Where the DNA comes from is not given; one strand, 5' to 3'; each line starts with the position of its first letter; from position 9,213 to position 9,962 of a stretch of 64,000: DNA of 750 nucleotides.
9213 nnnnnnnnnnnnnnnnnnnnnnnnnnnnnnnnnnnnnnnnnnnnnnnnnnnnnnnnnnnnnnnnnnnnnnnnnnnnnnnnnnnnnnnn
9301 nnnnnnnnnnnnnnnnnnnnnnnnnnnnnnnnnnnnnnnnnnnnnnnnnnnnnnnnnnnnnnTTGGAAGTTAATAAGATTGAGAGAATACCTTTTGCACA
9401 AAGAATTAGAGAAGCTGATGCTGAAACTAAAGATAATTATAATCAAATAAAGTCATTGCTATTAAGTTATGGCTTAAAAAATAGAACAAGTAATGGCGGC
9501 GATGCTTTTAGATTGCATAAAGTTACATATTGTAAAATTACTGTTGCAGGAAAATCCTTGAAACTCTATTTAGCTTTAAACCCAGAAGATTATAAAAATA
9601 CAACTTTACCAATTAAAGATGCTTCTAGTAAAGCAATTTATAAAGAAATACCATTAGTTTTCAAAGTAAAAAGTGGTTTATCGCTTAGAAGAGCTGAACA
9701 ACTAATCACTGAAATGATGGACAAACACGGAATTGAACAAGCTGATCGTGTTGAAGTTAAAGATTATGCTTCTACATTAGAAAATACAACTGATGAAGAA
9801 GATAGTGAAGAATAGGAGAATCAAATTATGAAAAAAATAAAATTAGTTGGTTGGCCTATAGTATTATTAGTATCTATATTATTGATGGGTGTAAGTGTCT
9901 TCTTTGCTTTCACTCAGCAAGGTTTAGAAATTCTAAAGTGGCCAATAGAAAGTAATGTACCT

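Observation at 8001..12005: Tandem paralogous membrane proteins sharing a novel conserved C-terminal domain, separated from the membrane anchor by long acidic linkers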

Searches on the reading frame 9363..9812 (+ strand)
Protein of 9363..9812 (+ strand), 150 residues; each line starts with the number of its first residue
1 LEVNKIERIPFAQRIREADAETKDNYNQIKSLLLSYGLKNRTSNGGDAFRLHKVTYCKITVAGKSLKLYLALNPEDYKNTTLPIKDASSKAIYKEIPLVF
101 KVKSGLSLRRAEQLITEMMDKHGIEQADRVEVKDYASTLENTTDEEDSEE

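Call 9: find_homologous_proteins(query=window:9363-9812:+, max_evalue=0.001)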
Query seq(150 aa) (150 aa): 40 proteins with E <= 0.001 among 72 candidates.
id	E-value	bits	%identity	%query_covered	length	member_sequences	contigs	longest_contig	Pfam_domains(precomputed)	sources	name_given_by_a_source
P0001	1.1e-71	257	89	91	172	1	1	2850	-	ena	-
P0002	1.8e-67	243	90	85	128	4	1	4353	-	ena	-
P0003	6.1e-61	222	83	81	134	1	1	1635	-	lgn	-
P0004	8.4e-60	218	72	92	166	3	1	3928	-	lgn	-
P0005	1.6e-58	214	72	93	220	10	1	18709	-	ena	-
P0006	1.9e-57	211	71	93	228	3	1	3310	-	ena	-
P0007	2.0e-50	188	63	92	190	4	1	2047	-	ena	-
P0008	3.5e-48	181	58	98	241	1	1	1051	-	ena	-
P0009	4.2e-47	177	64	82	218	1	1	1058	-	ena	-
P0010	6.0e-47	177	62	88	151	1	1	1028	-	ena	-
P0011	4.4e-46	174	63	85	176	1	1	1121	-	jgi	jgi:hypothetical protein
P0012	4.5e-46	174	58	98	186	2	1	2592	-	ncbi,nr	ncbi:MAG TPA: hypothetical protein DCR94_05345, partial [Firmicutes bacterium]|nr:hypothetical prote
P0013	5.0e-46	174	63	82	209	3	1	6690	-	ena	-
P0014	8.8e-44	167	57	97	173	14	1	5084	-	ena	-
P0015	1.0e-43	166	58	89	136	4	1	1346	-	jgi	jgi:hypothetical protein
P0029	8.6e-35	137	53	87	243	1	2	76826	-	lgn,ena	-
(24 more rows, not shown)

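Call 14: search_solved_structures(query=A1, max_evalue=10, show_alignments=2)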
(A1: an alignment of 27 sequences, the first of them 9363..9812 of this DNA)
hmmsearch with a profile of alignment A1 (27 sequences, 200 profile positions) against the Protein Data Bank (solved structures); distinct sequences matched with E-value up to 10: 1.
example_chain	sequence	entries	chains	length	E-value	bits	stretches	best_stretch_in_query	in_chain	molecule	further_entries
5obt_E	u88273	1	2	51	1.4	11.7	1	88-126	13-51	Vacuolar-processing enzyme gamma-isozyme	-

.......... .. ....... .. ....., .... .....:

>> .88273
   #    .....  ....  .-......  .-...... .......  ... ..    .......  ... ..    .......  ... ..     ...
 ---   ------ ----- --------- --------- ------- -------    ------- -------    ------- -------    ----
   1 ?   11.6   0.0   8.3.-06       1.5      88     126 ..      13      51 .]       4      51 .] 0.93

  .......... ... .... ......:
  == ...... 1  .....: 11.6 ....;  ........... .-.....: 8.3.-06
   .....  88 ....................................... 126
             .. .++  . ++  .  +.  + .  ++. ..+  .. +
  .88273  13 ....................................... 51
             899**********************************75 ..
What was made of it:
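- Tried and rejected: A PDB sequence-profile search found nothing (call 14).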

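Call 15: find_related_loci(query=A1, collection=genome_contigs, flank=6000)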
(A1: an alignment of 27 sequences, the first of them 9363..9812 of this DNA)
Query A1 (150 aa) in genome_contigs; peptide patterns used: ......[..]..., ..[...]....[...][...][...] (x = any residue, [..] = any of these).
308 stretches matched a pattern; 293 encode a relative of the query (tblastn E <= 1e-3); the best 80 are kept; 80 distinct loci.
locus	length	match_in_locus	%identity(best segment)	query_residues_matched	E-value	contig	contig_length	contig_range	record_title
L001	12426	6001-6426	94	2-143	5e-89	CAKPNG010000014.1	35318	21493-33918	MAG: uncultured Bacilli bacterium isolate REFINED_METABAT215_TOP10_CONTIGS_1500_ASSEMBLY_K77_MERGED__Hadza_MoBio_hadza-I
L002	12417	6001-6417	95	5-143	4e-89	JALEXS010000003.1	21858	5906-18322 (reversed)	MAG: Mollicutes bacterium isolate SUG431 k141_8659198, whole genome shotgun sequence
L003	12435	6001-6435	89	5-149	5e-86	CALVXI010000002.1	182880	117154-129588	MAG: uncultured Bacilli bacterium isolate BRZ_E__bin40 genome assembly, contig: BRZ_E__NODE_58_length_182880_cov_26.8247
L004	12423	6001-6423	86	5-148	1e-81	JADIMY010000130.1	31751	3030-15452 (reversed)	MAG: Candidatus Onthovivens merdipullorum isolate 11159 E1M07__C383568_L31751_SRR9113726, whole genome shotgun sequence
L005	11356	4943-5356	84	5-144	1e-75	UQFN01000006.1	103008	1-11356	uncultured Mollicutes bacterium isolate UMGS236 genome assembly, contig: NODE_58_length_103008_cov_52.159121, whole geno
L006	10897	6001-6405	81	5-139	2e-73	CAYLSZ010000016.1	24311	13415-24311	MAG TPA_asm: uncultured Staphylococcaceae bacterium isolate SRP141132_co3_321 genome assembly, contig: NODE_1504_length_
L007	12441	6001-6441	69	5-150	1e-68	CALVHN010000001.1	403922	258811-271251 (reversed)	MAG: uncultured Bacilli bacterium isolate BRZ_KR__bin95 genome assembly, contig: BRZ_KR__NODE_1_length_403922_cov_13.596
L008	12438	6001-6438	70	5-150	2e-67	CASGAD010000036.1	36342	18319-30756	uncultured bacterium isolate SI.B54.metabat-bins.49 genome assembly, contig: SI.B54.metabat-bins.49.fa_k141_287059, whol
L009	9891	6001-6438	70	5-150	1e-67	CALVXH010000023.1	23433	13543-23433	MAG: uncultured Bacilli bacterium isolate BRZ_SL__bin15 genome assembly, contig: BRZ_SL__NODE_3229_length_23433_cov_6.45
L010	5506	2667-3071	73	5-139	3e-66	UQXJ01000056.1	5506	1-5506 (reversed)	uncultured Mollicutes bacterium isolate UMGS732 genome assembly, contig: NODE_4797_length_5506_cov_32.048431, whole geno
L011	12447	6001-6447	66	3-150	5e-66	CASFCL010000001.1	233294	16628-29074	uncultured bacterium isolate O103_L3_316316_idba_bin.85 genome assembly, contig: O103_L3_316316_idba_bin.85.fa_scaffold_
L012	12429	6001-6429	71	1-143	7e-66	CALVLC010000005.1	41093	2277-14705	MAG: uncultured Bacilli bacterium isolate E22__bin81 genome assembly, contig: E22__k127_3354928, whole genome shotgun se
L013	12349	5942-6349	72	5-140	5e-65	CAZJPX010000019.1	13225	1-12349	MAG TPA_asm: uncultured Staphylococcaceae bacterium isolate SRP141132_co6_54 genome assembly, contig: NODE_4019_length_1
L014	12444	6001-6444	67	2-149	5e-65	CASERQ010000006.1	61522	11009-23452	uncultured bacterium isolate O104_L1_H550_idba_bin.52 genome assembly, contig: O104_L1_H550_idba_bin.52.fa_scaffold_227,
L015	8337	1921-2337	71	5-143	1e-64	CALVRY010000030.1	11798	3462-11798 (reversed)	MAG: uncultured Bacilli bacterium isolate BRZ_QT__bin77 genome assembly, contig: BRZ_QT__NODE_7493_length_11798_cov_5.14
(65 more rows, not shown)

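Call 16: predict_structure(alignment_id=A1)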
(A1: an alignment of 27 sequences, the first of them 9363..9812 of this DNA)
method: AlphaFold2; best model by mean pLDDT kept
length: 150 residues; sequences in the alignment: 27
mean_pLDDT: 90.0   pTM: 0.84
mean pLDDT of the five models: 90.0, 89.6, 89.1, 88.9, 88.4
residues with pLDDT >= 90: 121; 70-90: 13; 50-70: 8; < 50: 8
segments of 3 or more residues with pLDDT < 50: 144-150
pLDDT, mean of each block of 10 residues (from residue 1): 69 94 98 97 93 94 95 94 93 95 97 98 95 92 47
secondary structure, 60 per line:
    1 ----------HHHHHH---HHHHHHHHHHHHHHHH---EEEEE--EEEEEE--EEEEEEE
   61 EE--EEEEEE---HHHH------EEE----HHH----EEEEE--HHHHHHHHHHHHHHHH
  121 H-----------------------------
elements in order: H11-16 H20-35 E39-43 E46-51 E54-62 E65-70 H74-77 E84-86 E98-102 H105-121
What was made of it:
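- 9375..9755 (+): A: C-terminal basic alpha/beta domain (aa 459-585; pI 9.5), followed by an acidic tail to 9812. AlphaFold pLDDT 90 and pTM 0.84 (call 16).
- The fold model is confident, pLDDT 90 (call 16).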

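Call 18: search_protein_representatives(alignment_id=A1)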
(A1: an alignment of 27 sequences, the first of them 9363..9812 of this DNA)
Query: 27 sequences, 200 profile positions. Proteins with E-value up to 0.001 (for the whole library): 3178; up to 1e-10: 2710; up to 1e-30: 720. The best 150 are listed.
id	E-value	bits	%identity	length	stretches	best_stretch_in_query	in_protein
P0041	0.0e+00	1009.7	-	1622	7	7-175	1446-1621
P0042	1.3e-145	498.2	-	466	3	34-197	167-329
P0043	1.9e-137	471.5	-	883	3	7-196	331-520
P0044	1.1e-135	465.8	-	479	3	36-198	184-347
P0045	3.8e-127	437.9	-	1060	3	11-171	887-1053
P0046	7.3e-127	437.0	-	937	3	30-182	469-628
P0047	1.3e-99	348.0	-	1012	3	19-177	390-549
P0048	6.4e-97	339.2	-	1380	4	9-180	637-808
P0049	1.2e-91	322.0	-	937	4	7-178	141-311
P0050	1.3e-91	321.9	-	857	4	21-180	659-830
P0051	1.5e-87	308.6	-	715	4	10-170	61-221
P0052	5.9e-87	306.7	-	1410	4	7-185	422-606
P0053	1.9e-86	305.1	-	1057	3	19-176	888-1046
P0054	4.2e-86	303.9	-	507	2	50-195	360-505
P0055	1.8e-85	301.9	-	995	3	23-191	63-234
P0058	1.1e-84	299.3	-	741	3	16-188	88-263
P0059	1.7e-84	298.7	-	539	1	7-198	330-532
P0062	8.7e-83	293.1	-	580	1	12-199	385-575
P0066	1.4e-81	289.2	-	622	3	35-184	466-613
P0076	7.6e-80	283.5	-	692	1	6-199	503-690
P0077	1.2e-79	282.9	-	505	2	17-179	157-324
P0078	3.6e-79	281.3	-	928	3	11-191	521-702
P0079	4.5e-79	281.0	-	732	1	7-199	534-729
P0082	5.2e-79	280.8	-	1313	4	15-184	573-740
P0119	3.2e-76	271.7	-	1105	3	22-187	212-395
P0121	3.6e-76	271.5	-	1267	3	10-184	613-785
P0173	3.6e-72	258.5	-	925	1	13-188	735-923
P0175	7.5e-72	257.4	-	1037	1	9-195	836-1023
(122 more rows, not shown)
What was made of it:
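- The family is large: 3178 clusters and 293 species genomes (calls 15, 18).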

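Call 21: fold_search(model_id=the predicted structure, library=pdb)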
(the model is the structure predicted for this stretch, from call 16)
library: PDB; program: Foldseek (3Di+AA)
matches with E <= 10: 295; with E <= 0.001: 0
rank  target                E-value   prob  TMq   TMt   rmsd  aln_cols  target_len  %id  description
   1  2fki_MODEL_1_A        3.2e-02  0.99  0.46  0.56   4.3        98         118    9  NMR Structure of Protein yjbR from Escherichia coli; Northeast Structural Genomics Consortium Target ER226 (released 2006-02-28)
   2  2od0_A                4.7e-02  0.66  0.30  0.39   7.3       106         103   15  The crystal structure of gene product VP1028 from Vibrio parahaemolyticus (released 2007-01-23)
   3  9t2w_B                2.7e-01  0.57  0.39  0.46   5.1       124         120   12  YdhG-like domain-containing protein (Frataxin) from Listeria monocytogenes (released 2025-11-19)
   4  2od0_B                2.7e-01  0.47  0.34  0.46   5.2       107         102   13  The crystal structure of gene product VP1028 from Vibrio parahaemolyticus (released 2007-01-23)
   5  2xga_A                2.7e-01  0.25  0.29  0.33   8.9       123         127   10  MTSL spin-labelled Shigella Flexneri Spa15 (released 2010-12-01)
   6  2xga_B                3.4e-01  0.23  0.31  0.35   8.9       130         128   12  MTSL spin-labelled Shigella Flexneri Spa15 (released 2010-12-01)
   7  2z20_A                3.9e-01  0.21  0.30  0.14   5.0       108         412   14  Crystal structure of LL-Diaminopimelate Aminotransferase from Arabidopsis thaliana (released 2007-07-17)
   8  9t2w_A                4.1e-01  0.38  0.39  0.45   7.7       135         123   16  YdhG-like domain-containing protein (Frataxin) from Listeria monocytogenes (released 2025-11-19)
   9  3get_B                5.6e-01  0.33  0.33  0.16   4.4       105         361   10  Crystal structure of putative histidinol-phosphate aminotransferase (NP_281508.1) from Campylobacter jejuni at 2.01 A  (released 2009-03-24)
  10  3ly1_A                5.6e-01  0.30  0.33  0.17   4.8       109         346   15  Crystal structure of Putative histidinol-phosphate aminotransferase (YP_050345.1) from Erwinia carotovora atroseptica  (released 2010-03-31)
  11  4khb_C                5.6e-01  0.11  0.20  0.25  13.9        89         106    9  Structure of the Spt16D Pob3N heterodimer (released 2013-05-29)
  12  2x5d_A                6.3e-01  0.21  0.31  0.15   5.8       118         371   12  Crystal Structure of a probable aminotransferase from Pseudomonas aeruginosa (released 2010-07-21)
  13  2z20_B                6.7e-01  0.23  0.31  0.14   5.1       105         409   11  Crystal structure of LL-Diaminopimelate Aminotransferase from Arabidopsis thaliana (released 2007-07-17)
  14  4x7r_A                7.1e-01  0.20  0.24  0.09   9.0        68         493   15  Crystal structure of S. aureus TarM G117R mutant in complex with Fondaparinux, alpha-GlcNAc-glycerol and UDP (released 2015-02-25)
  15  2z1z_A                7.5e-01  0.21  0.31  0.14   5.0       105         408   11  Crystal structure of LL-Diaminopimelate Aminotransferase from Arabidopsis thaliana complexed with L-malate ion (released 2007-07-17)
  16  2oc6_A                8.0e-01  0.28  0.39  0.45   7.4       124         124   13  Crystal structure of a protein from the duf1801 family (ydhg, bsu05750) from bacillus subtilis at 1.75 A resolution (released 2007-01-16)
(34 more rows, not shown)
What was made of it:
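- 9375..9755 (+): Foldseek best hit is YjbR 2fki with probability 0.99 and TM 0.46/0.56 (call 21).
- On MmcQ/YjbR (PF04237): The top Foldseek PDB hit is 2fki with E 0.03, probability 0.99, TM 0.46/0.56 and rmsd 4.3 over 98 columns (call 21).
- Closest known: YdhG/DUF1801, DUF5655 and PDB 2od0. Different: YdhG-like 9t2w is deposited as frataxin (call 21).
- The fold matches are weak: Foldseek E 0.03-0.3 and TM 0.46-0.56 (call 21). The same fold group includes protein-binding T3SS chaperones and a YdhG-like protein deposited as frataxin (call 21). The matches to chaperones are the weakest in the group, with probability 0.1-0.25 and TM about 0.3 (call 21).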

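Call 26: search_protein_families(library=pfam, proteins=[P0041, P0045, P0043, P0046, P0047, P0048, P0052, P0062, P0175], max_evalue=0.01)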
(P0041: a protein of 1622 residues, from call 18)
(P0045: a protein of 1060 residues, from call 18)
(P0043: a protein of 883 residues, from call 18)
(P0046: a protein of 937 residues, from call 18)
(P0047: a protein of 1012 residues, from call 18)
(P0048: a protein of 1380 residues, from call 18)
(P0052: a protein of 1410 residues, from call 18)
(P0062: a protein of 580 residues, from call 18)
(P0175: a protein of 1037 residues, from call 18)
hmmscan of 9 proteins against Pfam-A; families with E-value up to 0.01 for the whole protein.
P0041 (1622 aa): 3 families
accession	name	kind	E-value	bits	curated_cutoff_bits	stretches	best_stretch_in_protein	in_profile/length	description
PF09823.15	DUF2357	-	0.00039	20.2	23.3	1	73-169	97-194/251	Domain of unknown function (DUF2357)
PF07864.16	DUF1651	-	0.00088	20.1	22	0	862-903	18-58/74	Protein of unknown function (DUF1651)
PF13831.12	PHD_2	-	0.0053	16.6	28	0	653-667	12-26/36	PHD-finger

P0045 (1060 aa): 0 families

P0043 (883 aa): 0 families

P0046 (937 aa): 0 families

P0047 (1012 aa): 0 families

P0048 (1380 aa): 3 families
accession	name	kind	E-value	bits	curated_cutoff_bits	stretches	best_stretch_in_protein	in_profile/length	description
PF09823.15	DUF2357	-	1e-09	38.5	23.3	1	123-231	94-204/251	Domain of unknown function (DUF2357)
PF02095.21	Extensin_1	-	0.00012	22.4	105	1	1289-1344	30-85/171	Extensin-like protein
PF05626.16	DUF790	-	0.0029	16.9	28.8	0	555-615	12-72/387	Protein of unknown function (DUF790)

P0052 (1410 aa): 1 family
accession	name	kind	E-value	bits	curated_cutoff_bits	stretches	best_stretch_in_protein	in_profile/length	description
PF01498.24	HTH_Tnp_Tc3_2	-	0.0075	17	31.5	0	283-306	46-69/72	Transposase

P0062 (580 aa): 2 families
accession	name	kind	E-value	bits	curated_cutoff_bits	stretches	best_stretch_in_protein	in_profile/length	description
PF02368.24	Big_2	-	5.5e-08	33.1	22.8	1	300-360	14-73/79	Bacterial Ig-like domain (group 2)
PF05887.16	Trypan_PARP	-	5.4e-05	23.6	100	1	370-423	60-110/134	Procyclic acidic repetitive protein (PARP)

P0175 (1037 aa): 0 families
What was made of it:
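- One homologue (P0062) carries a Big_2 Ig-like domain in its linker (call 26). One homologue has a Big_2 domain in its linker (call 26).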

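Call 27: fold_search(model_id=the predicted structure, library=viral)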
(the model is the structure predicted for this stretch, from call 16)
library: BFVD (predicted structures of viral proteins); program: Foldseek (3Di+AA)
matches with E <= 10: 637; with E <= 0.001: 1
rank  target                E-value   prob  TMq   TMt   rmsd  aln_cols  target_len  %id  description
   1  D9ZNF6                2.7e-05  1.00  0.53  0.38   9.6       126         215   19  (no name in the UniProt tables at hand)
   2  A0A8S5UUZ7            2.7e-03  1.00  0.48  0.34  10.1       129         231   14  DUF5655 domain-containing protein [Siphoviridae sp. ctaDn21]
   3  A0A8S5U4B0            8.5e-03  0.99  0.39  0.33   9.5       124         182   14  Uncharacterized protein [Siphoviridae sp. ct6GI21]
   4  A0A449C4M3            5.5e-02  0.93  0.32  0.57   3.9        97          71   13  (no name in the UniProt tables at hand)
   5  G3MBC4                5.5e-02  0.85  0.40  0.24   6.7       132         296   14  Gp54 [Bacillus phage G]
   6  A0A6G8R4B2            5.5e-02  0.77  0.32  0.46   7.2       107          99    9  (no name in the UniProt tables at hand)
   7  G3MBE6                5.9e-02  0.89  0.38  0.41   4.6       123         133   10  Gp76 [Bacillus phage G]
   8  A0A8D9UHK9            9.0e-02  0.66  0.31  0.49   7.2        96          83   12  Uncharacterized protein [Bacteriophage sp.]
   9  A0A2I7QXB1            1.0e-01  0.66  0.28  0.49  11.6        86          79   13  (no name in the UniProt tables at hand)
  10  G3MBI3                1.1e-01  0.89  0.36  0.57   6.8        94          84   13  Gp121 [Bacillus phage G]
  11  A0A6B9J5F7            1.1e-01  0.63  0.37  0.34   8.5       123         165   13  Uncharacterized protein [Vibrio phage vB_VchM_Kuja]
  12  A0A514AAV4            1.2e-01  0.66  0.32  0.25   6.6       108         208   12  Uncharacterized protein [Bacillus phage Karezi]
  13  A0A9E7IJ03            1.4e-01  0.10  0.18  0.22  16.9       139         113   16  (no name in the UniProt tables at hand)
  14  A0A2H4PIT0            1.5e-01  0.72  0.37  0.30  11.4       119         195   13  Uncharacterized protein [Corynebacterium phage phi673]
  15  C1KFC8                1.6e-01  0.30  0.34  0.32  14.8       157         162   10  Uncharacterized protein [Lactobacillus phage Lb338-1]
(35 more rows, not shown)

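Call 31: list_cluster_members(proteins=[P0059, P0062, P0076, P0079, P0175, P0173, P0041, P0045, P0048, P0029])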
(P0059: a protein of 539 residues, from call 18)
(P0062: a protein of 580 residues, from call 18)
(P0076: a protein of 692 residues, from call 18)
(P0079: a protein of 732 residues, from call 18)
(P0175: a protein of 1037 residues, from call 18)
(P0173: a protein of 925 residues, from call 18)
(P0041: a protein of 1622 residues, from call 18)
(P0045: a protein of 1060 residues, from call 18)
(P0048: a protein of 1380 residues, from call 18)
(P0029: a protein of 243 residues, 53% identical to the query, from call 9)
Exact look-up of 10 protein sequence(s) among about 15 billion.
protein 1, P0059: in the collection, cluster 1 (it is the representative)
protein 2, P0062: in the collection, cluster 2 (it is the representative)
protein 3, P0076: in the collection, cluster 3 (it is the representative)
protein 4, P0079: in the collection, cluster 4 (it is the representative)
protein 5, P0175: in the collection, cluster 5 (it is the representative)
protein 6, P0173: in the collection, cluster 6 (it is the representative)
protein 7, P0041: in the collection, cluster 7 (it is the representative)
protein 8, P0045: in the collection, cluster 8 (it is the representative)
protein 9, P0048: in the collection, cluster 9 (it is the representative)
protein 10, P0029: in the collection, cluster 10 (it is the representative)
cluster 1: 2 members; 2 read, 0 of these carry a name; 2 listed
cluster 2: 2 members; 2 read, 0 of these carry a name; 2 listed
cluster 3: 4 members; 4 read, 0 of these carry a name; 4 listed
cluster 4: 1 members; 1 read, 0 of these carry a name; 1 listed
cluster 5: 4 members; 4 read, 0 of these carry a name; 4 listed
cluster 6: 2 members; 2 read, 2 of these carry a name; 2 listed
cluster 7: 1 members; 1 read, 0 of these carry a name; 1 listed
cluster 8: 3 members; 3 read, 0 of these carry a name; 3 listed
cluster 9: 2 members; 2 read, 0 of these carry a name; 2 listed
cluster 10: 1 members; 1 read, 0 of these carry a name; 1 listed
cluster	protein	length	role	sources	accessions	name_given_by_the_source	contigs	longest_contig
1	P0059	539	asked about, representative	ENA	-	-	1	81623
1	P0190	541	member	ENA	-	-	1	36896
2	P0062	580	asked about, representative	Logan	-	-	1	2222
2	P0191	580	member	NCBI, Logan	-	-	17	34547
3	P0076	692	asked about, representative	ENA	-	-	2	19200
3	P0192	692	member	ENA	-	-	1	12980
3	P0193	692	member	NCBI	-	-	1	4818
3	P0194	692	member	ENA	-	-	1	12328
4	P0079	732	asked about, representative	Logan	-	-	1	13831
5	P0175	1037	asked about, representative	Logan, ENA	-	-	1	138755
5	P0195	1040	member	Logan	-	-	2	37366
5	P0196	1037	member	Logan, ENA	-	-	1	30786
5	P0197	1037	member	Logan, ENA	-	-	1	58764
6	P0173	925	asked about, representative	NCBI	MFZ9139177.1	MAG: hypothetical protein ACO207_01850 [Bacilli bacterium]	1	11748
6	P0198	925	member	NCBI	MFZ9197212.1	MAG: hypothetical protein ACO22H_02480 [Bacilli bacterium]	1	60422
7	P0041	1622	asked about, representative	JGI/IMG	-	-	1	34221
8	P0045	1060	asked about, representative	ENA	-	-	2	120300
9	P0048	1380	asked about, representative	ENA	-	-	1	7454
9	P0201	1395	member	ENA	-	-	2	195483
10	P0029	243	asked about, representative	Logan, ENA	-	-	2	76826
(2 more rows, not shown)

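Call 32: find_encoding_contigs(protein=P0029, flank=8000, max_places=3)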
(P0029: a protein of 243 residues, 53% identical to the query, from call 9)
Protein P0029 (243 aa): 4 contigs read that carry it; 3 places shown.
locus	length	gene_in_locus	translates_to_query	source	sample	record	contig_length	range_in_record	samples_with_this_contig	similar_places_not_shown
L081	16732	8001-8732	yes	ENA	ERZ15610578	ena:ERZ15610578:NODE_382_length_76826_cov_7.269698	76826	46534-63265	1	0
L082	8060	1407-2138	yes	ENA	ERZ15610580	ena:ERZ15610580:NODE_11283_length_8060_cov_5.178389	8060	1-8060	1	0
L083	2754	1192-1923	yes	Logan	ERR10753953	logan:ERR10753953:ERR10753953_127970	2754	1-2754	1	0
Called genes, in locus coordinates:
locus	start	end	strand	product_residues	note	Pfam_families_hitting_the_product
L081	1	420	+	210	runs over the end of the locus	-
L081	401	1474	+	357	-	-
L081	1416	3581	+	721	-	PF14262:Cthe_2159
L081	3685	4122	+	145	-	PF13635:DUF4143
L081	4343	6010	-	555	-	PF00749:tRNA-synt_1c, PF19269:Anticodon_2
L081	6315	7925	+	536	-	PF06418:CTP_synth_N, PF00117:GATase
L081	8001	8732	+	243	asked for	-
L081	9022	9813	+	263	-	PF01595:CNNM, PF00571:CBS (faint)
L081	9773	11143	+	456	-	PF01595:CNNM, PF00571:CBS (weak), PF03471:CorC_HlyC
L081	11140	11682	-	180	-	PF00625:Guanylate_kin, PF13238:AAA_18 (weak)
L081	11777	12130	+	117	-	-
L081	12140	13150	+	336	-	-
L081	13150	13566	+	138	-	-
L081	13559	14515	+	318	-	PF00437:T2SSE, PF20720:nSTAND3 (faint)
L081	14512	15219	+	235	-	-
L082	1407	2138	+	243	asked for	-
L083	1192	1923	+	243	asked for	-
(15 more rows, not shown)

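Call 33: find_encoding_contigs(protein=P0045, flank=8000, max_places=3)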
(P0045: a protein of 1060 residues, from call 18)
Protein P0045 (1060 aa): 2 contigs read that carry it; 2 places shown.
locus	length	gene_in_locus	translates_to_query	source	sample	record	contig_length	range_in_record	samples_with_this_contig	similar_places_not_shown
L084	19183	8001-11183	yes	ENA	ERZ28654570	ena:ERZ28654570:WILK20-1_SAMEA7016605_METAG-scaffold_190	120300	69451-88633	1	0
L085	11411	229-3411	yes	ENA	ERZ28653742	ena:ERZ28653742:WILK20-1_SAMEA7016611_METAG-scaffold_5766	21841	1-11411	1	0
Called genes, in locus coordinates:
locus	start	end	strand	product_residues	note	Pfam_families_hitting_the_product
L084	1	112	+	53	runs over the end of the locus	-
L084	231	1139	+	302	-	-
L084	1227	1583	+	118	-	-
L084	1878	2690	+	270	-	-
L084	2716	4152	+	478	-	-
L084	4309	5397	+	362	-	-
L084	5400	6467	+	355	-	-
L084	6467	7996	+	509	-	-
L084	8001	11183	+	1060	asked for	-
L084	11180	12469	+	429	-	-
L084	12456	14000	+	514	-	PF00563:EAL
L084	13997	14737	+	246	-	PF01048:PNP_UDP_1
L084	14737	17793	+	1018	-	PF00563:EAL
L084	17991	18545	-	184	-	PF00440:TetR_N, PF14278:TetR_C_8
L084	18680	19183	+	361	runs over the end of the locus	PF01032:FecCD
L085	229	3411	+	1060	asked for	-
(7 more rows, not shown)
